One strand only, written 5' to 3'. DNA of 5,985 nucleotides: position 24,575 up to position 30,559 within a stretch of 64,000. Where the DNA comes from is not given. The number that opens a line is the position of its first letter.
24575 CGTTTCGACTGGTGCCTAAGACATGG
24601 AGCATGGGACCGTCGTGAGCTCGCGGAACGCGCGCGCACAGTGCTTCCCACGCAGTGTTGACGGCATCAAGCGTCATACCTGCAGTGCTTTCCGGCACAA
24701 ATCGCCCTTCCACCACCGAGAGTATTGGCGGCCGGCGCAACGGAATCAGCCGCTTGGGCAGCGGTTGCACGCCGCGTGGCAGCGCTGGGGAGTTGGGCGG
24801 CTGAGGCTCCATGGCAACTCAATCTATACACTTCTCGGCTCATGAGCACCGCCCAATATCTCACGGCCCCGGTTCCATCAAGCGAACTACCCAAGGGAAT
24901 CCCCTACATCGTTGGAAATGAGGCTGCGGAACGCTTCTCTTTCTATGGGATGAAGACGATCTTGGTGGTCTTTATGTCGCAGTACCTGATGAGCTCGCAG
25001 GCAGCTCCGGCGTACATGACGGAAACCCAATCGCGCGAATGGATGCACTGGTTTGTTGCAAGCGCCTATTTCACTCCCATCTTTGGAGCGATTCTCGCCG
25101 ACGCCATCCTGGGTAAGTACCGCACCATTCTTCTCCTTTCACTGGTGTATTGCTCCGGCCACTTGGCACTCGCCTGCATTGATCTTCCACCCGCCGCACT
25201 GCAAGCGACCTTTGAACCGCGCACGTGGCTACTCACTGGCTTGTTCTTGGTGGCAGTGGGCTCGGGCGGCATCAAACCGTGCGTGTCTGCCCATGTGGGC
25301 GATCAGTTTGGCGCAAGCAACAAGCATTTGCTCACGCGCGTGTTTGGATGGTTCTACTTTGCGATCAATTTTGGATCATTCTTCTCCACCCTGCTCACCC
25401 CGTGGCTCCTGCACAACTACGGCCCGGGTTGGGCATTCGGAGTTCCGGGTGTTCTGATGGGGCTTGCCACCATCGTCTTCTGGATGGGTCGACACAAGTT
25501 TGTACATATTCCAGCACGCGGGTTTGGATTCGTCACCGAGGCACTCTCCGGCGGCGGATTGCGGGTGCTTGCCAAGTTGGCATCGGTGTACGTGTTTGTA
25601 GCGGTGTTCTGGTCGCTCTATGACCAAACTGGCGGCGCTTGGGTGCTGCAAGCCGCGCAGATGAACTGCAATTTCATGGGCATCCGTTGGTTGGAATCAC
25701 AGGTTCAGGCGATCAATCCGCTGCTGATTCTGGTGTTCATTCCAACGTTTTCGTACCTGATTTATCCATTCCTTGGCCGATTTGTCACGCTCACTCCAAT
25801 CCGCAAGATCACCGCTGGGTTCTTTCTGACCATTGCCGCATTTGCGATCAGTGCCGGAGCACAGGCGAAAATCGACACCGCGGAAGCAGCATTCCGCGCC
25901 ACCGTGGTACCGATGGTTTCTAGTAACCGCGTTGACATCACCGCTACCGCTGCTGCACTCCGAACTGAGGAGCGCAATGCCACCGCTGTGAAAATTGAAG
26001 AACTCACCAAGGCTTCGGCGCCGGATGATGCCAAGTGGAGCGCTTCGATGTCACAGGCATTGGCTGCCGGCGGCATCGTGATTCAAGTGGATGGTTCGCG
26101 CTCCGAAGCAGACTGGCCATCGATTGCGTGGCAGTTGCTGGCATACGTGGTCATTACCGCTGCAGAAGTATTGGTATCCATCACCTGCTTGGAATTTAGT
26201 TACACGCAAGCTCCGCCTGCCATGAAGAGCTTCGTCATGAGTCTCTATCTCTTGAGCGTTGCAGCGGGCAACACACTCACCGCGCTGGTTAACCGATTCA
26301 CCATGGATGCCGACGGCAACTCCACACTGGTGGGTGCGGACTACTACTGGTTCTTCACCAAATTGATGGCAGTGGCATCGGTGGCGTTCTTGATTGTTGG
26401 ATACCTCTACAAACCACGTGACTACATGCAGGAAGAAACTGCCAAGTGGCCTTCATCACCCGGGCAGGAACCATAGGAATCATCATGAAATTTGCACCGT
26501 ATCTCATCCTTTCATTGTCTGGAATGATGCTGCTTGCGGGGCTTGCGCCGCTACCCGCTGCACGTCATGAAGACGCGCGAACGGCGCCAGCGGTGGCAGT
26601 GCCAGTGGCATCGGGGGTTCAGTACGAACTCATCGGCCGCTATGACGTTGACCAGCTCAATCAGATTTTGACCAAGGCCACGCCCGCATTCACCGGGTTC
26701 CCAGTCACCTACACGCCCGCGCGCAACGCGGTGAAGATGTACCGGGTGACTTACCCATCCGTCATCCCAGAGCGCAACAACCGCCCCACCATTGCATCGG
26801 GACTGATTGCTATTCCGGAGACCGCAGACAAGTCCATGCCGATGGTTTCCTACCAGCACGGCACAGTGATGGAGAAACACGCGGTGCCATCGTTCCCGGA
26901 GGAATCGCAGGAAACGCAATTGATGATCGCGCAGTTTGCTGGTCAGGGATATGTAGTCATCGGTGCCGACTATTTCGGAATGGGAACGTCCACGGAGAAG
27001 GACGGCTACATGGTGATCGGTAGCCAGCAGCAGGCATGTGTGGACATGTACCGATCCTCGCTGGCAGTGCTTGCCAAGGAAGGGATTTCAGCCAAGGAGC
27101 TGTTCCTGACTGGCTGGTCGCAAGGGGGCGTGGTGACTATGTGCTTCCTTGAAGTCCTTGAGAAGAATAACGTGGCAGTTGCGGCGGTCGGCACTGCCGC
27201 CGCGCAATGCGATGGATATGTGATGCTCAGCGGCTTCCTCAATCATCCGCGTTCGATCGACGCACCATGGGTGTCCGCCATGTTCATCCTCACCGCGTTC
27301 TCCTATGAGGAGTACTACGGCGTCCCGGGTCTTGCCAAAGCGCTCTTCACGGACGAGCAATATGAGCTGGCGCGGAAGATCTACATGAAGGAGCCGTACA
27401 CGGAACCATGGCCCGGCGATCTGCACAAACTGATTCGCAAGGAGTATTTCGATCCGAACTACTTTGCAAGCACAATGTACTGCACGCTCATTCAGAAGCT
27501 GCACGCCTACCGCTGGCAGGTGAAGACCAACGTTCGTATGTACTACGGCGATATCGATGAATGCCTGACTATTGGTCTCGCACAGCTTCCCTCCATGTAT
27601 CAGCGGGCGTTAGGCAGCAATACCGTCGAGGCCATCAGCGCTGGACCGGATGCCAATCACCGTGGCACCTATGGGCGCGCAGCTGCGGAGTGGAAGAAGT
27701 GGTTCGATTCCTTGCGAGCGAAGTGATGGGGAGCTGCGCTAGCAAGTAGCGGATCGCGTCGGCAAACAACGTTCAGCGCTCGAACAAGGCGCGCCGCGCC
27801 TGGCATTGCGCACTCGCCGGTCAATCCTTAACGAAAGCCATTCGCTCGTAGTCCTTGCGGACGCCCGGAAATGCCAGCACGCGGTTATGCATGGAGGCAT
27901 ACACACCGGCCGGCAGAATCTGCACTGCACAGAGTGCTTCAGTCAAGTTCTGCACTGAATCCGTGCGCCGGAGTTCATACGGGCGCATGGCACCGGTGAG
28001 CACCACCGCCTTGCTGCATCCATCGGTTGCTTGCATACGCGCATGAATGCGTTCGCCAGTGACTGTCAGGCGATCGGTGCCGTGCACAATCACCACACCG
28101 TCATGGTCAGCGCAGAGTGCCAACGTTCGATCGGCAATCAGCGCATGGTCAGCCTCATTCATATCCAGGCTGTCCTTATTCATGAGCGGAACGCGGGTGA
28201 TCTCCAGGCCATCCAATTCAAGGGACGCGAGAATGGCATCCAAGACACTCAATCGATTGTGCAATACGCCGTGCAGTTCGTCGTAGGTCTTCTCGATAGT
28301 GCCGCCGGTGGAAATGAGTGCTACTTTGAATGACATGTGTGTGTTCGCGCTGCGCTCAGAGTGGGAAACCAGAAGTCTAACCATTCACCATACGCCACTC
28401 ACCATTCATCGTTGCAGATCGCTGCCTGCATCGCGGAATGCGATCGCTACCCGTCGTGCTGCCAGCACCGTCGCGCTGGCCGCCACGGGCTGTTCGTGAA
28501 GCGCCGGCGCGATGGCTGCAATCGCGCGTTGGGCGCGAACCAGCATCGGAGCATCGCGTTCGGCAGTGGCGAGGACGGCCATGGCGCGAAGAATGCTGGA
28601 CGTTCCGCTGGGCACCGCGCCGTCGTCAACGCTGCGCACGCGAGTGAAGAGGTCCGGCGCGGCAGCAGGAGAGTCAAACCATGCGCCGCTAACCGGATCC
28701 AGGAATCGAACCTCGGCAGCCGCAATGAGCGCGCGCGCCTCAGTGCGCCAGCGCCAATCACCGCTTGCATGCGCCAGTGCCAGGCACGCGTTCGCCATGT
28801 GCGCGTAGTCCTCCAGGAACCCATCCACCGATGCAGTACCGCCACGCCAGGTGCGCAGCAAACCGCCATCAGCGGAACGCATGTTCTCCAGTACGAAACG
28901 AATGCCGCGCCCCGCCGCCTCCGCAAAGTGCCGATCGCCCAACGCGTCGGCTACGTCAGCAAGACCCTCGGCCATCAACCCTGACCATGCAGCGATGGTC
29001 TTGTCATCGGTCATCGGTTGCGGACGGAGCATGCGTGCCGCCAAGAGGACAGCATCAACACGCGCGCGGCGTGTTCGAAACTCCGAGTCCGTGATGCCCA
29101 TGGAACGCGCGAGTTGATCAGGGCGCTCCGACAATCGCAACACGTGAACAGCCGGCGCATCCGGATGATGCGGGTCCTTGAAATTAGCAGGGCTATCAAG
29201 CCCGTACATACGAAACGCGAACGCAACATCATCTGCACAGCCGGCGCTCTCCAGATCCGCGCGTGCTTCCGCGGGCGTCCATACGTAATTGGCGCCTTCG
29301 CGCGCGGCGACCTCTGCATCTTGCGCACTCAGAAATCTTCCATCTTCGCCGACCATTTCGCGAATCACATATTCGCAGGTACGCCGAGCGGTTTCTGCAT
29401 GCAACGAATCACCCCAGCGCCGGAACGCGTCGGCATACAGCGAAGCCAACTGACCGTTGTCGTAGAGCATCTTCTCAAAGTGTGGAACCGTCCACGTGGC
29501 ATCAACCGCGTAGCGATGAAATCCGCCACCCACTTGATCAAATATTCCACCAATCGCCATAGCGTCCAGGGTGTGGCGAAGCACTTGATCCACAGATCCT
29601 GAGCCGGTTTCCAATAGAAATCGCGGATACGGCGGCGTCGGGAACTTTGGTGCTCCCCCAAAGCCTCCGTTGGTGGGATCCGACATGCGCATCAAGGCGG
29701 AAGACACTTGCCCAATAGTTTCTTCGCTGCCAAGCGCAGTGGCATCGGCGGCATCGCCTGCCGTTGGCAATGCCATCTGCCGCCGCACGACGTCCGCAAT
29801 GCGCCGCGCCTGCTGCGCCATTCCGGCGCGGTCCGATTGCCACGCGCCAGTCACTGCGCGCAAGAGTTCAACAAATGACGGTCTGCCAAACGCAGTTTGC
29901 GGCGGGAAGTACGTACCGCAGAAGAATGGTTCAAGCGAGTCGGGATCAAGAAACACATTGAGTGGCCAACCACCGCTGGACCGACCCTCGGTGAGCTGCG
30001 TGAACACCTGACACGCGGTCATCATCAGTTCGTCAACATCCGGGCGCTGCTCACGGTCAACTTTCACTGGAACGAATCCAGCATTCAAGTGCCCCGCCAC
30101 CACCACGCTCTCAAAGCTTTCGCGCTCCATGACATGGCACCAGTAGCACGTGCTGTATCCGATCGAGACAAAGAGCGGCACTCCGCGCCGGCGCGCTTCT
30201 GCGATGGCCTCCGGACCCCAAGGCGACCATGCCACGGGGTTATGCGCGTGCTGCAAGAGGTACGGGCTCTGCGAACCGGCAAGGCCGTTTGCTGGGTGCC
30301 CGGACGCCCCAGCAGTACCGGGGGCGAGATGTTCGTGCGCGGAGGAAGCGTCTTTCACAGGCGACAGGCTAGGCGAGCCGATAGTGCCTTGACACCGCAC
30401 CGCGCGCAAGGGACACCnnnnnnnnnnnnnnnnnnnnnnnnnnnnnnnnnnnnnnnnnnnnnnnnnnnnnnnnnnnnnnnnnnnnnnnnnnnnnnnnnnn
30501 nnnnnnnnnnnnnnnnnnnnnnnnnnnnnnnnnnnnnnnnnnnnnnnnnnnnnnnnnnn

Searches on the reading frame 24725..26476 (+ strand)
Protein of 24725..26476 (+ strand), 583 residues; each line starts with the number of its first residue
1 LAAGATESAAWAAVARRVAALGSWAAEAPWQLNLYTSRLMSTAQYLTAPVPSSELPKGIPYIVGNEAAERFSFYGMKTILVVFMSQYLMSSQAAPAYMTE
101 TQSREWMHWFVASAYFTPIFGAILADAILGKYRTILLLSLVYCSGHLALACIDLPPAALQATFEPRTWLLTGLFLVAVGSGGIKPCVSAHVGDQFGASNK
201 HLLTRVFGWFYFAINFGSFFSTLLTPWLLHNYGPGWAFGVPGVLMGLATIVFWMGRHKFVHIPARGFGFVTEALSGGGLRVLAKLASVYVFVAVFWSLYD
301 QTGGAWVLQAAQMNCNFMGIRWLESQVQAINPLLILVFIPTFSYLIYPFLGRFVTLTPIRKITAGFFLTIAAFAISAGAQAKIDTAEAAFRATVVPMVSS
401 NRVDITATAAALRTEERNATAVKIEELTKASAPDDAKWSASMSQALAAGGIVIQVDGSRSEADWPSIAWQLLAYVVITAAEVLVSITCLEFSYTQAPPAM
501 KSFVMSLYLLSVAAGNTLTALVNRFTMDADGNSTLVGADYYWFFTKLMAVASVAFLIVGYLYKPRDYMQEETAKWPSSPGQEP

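Call 59: search_protein_families(library=pfam, proteins=[window:24725-26476:+], max_evalue=0.0001)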
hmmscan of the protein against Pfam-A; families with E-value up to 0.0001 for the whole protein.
window:24725-26476:+ (583 aa): 2 families
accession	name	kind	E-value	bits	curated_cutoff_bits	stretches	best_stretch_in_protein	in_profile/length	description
PF00854.27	PTR2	-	3.4e-75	253.8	27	3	132-264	1-130/392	POT family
PF07690.21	MFS_1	-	1.5e-10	41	33.4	1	80-375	6-284/347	Major Facilitator Superfamily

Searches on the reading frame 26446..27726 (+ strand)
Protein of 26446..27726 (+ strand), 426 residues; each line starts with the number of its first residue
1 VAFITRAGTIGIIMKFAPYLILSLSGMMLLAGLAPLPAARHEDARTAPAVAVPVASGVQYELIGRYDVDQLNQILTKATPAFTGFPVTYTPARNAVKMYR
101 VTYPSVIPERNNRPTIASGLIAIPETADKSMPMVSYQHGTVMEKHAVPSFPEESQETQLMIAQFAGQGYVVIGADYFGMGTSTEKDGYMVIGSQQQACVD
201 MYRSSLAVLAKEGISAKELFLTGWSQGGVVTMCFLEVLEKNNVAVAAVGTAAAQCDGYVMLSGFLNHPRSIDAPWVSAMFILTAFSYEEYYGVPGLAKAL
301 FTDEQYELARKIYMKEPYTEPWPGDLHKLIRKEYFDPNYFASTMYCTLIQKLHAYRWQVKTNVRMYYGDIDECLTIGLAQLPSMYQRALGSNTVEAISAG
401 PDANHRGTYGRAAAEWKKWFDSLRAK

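Call 59: search_protein_families(library=pfam, proteins=[window:26446-27726:+], max_evalue=0.0001)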
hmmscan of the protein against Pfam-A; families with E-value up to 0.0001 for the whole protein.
window:26446-27726:+ (426 aa): 1 family
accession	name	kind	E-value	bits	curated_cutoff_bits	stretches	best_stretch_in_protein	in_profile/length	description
PF12146.15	Hydrolase_4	-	1.6e-06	28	27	1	151-253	14-110/239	Serine aminopeptidase, S33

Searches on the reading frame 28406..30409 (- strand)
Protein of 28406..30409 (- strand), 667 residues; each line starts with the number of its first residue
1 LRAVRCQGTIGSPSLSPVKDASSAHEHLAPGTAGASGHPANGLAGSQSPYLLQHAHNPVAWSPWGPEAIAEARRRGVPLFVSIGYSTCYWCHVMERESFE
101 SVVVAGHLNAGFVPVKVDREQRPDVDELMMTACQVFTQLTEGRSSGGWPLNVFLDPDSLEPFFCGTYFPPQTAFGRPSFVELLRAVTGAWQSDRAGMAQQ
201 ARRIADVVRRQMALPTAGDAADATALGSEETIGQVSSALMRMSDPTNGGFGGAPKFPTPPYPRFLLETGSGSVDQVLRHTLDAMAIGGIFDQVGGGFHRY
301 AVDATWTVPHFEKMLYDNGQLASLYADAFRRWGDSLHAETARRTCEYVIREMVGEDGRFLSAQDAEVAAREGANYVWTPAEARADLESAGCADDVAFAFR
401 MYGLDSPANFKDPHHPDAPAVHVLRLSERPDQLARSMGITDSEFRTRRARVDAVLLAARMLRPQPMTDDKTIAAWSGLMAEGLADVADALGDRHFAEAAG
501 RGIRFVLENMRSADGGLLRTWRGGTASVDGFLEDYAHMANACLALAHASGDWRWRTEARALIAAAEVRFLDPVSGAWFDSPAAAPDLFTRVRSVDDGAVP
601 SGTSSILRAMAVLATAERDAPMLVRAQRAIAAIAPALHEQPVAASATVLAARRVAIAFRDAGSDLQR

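Call 59: search_protein_families(library=pfam, proteins=[window:28406-30409:-], max_evalue=0.0001)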
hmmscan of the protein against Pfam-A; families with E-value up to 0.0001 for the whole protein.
window:28406-30409:- (667 aa): 2 families
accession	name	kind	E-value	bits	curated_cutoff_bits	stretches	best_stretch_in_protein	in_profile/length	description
PF03190.21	Thioredox_DsbH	-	1.4e-61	207.7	27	1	41-207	2-161/163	Protein of unknown function, DUF255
PF13899.12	Thioredoxin_7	-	9e-09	35.8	27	1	61-156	2-83/83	Thioredoxin-like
